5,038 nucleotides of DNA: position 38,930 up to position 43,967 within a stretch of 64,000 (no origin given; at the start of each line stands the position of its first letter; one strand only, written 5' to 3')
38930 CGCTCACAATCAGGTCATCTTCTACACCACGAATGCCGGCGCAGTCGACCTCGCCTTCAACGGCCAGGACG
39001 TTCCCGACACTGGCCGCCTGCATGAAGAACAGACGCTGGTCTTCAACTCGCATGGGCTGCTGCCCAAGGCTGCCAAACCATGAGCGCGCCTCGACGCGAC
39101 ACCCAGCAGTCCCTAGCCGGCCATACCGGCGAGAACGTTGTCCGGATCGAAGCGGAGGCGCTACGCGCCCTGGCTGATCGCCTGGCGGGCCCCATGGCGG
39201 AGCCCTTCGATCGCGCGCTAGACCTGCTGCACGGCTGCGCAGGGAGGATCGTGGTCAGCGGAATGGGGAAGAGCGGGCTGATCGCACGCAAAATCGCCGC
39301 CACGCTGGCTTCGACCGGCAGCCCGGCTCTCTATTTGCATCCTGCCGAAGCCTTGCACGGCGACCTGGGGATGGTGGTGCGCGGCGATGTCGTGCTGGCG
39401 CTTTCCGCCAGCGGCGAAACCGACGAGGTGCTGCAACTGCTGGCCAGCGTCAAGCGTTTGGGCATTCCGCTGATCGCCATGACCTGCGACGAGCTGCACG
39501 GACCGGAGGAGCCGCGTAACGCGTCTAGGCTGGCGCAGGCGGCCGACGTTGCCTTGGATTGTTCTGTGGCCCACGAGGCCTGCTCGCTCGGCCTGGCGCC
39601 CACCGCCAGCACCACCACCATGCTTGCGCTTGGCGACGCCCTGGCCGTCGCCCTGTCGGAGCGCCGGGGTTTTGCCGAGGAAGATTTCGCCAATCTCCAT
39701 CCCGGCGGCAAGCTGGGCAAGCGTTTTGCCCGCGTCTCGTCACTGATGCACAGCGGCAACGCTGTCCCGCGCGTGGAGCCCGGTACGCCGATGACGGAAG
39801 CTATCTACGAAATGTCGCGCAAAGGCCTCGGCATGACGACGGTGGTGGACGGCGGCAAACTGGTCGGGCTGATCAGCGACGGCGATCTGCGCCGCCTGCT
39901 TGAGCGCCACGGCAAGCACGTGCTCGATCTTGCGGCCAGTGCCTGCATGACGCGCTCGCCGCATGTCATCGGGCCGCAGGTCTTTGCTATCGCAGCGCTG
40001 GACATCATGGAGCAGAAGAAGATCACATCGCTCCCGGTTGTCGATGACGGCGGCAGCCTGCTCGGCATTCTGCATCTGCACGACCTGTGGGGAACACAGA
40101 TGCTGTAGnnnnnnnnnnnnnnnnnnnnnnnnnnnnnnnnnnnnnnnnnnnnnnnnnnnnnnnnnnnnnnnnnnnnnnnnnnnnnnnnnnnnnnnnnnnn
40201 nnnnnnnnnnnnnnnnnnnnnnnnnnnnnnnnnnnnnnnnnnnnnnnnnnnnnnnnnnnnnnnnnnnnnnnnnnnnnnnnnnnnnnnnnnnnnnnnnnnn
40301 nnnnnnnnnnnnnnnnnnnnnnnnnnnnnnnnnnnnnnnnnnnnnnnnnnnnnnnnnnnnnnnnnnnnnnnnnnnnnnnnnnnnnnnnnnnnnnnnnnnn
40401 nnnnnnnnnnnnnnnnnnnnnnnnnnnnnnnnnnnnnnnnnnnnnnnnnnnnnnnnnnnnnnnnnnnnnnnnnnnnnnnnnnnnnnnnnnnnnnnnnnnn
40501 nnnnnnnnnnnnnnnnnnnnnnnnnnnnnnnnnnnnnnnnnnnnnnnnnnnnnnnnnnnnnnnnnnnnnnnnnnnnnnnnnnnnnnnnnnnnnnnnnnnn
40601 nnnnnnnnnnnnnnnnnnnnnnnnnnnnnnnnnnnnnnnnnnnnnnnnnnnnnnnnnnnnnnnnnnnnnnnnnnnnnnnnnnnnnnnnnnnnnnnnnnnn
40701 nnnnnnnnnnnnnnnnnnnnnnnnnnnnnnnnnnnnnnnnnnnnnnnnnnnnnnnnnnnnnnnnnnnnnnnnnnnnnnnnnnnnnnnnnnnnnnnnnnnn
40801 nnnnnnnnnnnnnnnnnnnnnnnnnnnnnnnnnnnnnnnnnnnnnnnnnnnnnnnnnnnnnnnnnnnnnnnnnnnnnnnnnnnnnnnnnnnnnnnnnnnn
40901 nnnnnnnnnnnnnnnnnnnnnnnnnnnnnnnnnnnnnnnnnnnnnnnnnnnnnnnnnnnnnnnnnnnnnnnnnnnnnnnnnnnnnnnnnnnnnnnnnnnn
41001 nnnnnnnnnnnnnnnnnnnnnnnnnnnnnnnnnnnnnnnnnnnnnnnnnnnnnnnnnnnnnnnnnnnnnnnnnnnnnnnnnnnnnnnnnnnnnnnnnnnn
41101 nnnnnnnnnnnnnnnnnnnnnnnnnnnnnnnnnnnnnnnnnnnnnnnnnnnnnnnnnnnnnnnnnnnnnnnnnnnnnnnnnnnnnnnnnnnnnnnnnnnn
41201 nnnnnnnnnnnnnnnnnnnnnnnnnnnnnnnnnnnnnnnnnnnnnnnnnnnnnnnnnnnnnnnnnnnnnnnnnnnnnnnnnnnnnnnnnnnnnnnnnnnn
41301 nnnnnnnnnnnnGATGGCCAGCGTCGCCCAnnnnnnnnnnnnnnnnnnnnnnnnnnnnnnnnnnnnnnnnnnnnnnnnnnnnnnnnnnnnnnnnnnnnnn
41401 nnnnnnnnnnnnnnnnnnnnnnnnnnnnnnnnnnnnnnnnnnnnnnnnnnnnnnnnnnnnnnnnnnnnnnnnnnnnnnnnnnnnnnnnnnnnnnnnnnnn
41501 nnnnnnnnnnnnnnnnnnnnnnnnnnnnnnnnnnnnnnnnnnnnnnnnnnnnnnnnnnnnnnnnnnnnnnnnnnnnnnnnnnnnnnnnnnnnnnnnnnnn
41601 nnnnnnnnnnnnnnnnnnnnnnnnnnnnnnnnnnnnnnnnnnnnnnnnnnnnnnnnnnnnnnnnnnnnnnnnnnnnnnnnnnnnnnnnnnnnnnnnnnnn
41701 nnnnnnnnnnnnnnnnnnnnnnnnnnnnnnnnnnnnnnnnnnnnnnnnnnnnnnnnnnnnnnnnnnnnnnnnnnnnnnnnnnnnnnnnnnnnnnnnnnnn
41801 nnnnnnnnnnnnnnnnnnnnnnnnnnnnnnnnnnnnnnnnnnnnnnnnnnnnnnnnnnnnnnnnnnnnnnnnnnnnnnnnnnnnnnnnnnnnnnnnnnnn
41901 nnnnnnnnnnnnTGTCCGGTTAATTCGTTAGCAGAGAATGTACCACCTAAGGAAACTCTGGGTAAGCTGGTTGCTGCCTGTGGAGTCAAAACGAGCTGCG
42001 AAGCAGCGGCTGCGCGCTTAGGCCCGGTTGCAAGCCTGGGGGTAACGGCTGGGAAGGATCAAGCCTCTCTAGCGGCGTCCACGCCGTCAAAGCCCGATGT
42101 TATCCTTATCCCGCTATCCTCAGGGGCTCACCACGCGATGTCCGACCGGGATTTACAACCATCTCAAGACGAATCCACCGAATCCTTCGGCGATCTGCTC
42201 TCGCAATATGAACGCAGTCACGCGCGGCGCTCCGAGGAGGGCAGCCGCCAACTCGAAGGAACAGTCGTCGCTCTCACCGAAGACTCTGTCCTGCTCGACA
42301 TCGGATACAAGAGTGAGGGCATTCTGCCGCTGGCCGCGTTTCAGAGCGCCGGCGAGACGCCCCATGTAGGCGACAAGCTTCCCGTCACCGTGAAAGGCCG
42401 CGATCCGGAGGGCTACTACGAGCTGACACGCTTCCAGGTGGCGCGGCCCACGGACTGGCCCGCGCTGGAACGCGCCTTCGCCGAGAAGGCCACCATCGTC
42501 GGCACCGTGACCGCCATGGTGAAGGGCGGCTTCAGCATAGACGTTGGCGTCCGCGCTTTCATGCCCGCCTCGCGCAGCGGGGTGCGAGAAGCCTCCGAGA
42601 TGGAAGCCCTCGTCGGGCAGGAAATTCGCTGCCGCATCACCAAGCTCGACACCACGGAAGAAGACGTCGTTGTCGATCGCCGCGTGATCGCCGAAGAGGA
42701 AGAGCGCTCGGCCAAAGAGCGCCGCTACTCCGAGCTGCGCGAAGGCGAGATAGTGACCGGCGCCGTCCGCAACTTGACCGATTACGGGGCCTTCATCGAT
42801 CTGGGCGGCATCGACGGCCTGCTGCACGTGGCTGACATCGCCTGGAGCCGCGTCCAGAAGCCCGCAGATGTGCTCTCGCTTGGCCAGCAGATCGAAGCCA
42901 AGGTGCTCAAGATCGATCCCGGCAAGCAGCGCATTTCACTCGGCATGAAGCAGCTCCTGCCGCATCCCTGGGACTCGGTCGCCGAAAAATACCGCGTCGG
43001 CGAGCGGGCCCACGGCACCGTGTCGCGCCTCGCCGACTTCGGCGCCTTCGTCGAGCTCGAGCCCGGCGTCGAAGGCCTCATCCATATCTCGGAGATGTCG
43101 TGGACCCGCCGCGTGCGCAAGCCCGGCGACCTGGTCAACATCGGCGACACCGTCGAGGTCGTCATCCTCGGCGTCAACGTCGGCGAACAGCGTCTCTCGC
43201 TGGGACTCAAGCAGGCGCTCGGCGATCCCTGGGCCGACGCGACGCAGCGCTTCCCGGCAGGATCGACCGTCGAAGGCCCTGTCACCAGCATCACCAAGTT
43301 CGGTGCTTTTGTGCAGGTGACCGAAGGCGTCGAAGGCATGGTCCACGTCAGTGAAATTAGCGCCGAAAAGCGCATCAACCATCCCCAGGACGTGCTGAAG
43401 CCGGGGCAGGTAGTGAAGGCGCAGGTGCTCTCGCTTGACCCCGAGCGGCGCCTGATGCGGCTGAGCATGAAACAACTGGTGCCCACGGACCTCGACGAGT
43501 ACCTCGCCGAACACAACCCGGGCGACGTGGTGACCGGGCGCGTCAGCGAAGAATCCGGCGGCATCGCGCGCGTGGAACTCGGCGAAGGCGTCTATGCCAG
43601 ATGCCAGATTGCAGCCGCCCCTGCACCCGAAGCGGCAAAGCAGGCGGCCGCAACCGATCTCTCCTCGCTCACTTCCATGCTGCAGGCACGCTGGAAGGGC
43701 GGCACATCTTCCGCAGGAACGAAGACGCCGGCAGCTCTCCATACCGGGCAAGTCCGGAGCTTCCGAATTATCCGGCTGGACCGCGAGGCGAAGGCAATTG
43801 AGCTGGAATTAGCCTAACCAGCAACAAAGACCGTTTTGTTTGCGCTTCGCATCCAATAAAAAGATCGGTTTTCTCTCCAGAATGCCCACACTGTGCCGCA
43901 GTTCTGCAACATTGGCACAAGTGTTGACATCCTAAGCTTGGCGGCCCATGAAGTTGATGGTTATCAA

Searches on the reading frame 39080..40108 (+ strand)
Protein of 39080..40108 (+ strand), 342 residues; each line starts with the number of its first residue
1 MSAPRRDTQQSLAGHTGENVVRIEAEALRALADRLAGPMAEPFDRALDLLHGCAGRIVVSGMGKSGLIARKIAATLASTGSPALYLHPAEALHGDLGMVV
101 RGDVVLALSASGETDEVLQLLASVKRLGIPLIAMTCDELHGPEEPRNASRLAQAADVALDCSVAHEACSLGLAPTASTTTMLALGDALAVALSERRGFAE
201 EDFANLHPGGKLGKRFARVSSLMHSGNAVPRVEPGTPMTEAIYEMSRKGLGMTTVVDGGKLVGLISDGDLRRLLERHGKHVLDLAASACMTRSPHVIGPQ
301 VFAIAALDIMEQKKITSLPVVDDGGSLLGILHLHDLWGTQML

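Call 50: search_protein_families(library=pfam, proteins=[window:39080-40108:+], max_evalue=0.001)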
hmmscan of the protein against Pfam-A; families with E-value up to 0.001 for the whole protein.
window:39080-40108:+ (342 aa): 3 families
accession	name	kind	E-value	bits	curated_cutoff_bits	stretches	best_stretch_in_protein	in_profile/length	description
PF01380.27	SIS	-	1.5e-23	83.5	25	1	53-191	4-131/131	SIS domain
PF00571.33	CBS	-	4.6e-20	72.1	24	2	288-336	3-51/57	CBS domain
PF13580.11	SIS_2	-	2.6e-06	27.9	27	0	100-135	102-137/138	SIS domain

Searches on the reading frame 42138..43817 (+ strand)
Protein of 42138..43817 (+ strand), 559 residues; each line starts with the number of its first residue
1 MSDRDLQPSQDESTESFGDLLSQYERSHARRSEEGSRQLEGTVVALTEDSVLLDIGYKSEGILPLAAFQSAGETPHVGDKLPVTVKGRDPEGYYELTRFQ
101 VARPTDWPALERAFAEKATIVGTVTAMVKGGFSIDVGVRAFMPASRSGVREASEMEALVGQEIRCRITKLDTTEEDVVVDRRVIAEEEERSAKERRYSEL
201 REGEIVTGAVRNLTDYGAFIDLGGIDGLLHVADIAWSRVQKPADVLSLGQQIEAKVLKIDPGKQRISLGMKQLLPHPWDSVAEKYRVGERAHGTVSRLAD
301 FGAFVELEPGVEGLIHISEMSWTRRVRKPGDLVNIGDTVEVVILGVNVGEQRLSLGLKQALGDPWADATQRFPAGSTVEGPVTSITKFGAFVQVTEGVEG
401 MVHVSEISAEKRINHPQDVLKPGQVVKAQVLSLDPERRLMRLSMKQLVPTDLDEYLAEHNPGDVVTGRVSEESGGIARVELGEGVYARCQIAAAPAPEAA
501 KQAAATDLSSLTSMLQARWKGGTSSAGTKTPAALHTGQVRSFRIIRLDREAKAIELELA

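Call 50: search_protein_families(library=pfam, proteins=[window:42138-43817:+], max_evalue=0.001)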
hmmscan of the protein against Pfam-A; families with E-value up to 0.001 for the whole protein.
window:42138-43817:+ (559 aa): 7 families
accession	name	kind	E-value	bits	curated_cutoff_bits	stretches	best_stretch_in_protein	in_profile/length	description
PF00575.29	S1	-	7.7e-79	260.5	22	4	285-358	2-74/74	S1 RNA binding domain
PF23459.1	S1_RRP5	-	2.6e-26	92.4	27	2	374-443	3-71/72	RRP5 S1 domain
PF21710.3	Spt6_S1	-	7.1e-12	45.9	27.5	0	370-445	12-87/91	Spt6, S1/OB domain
PF17092.11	PCB_OB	-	3.7e-08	34.6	27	0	280-342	24-96/111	Penicillin-binding protein OB-like domain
PF13509.12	S1_2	-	2.2e-06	28.1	21.8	0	375-410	2-37/61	S1 domain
PF18614.7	RNase_II_C_S1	-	0.00012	22.3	26.6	0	388-442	3-56/59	RNase II-type exonuclease C-terminal S1 domain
PF02599.21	CsrA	-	0.00088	19.6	27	0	327-353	6-32/53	Global regulator protein family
